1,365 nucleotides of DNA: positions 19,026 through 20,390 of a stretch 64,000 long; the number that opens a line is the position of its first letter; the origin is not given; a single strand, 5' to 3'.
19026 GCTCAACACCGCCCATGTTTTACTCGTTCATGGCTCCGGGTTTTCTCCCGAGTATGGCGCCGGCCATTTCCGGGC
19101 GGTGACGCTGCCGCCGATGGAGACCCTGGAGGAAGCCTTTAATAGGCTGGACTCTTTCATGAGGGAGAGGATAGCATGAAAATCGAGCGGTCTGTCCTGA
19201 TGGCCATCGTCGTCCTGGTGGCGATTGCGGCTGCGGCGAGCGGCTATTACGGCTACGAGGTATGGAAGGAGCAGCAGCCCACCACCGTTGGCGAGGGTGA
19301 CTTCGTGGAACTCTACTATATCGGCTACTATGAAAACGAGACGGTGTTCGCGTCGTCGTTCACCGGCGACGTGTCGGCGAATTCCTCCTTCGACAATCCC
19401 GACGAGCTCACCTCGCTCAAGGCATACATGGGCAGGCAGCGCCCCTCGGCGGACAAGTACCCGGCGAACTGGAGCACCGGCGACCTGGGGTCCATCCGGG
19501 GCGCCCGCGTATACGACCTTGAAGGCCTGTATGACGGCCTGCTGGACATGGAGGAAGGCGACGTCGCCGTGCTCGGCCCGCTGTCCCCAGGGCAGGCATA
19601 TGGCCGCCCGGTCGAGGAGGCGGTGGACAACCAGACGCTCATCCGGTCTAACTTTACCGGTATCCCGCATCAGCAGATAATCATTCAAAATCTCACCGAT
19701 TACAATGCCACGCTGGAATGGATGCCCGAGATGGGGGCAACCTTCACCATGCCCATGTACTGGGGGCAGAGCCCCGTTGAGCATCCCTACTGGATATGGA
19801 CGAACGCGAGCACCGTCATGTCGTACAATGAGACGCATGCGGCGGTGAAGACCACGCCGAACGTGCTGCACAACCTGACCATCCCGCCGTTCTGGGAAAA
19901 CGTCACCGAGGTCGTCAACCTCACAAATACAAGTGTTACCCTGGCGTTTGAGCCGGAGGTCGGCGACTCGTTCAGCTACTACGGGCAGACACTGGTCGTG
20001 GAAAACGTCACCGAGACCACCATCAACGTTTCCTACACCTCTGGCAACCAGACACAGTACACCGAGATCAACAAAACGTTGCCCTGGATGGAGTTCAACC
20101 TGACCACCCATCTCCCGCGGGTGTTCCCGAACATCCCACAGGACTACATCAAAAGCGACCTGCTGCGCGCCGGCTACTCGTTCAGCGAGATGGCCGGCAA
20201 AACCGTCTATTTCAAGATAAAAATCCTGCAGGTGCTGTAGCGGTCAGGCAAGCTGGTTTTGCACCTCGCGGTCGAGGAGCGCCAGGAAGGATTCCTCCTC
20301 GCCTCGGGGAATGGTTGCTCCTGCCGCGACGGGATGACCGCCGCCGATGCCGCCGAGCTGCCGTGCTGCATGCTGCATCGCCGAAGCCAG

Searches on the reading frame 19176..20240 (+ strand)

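Call 5: search_protein_families(library=pfam, proteins=[window:19176-20240:+], max_evalue=0.01)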
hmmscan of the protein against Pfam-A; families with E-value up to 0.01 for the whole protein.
window:19176-20240:+ (354 aa): 1 family
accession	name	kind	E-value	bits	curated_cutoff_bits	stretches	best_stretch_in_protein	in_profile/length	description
PF00254.34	FKBP_C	-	0.0074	17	21.1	0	36-64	3-31/94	FKBP-type peptidyl-prolyl cis-trans isomerase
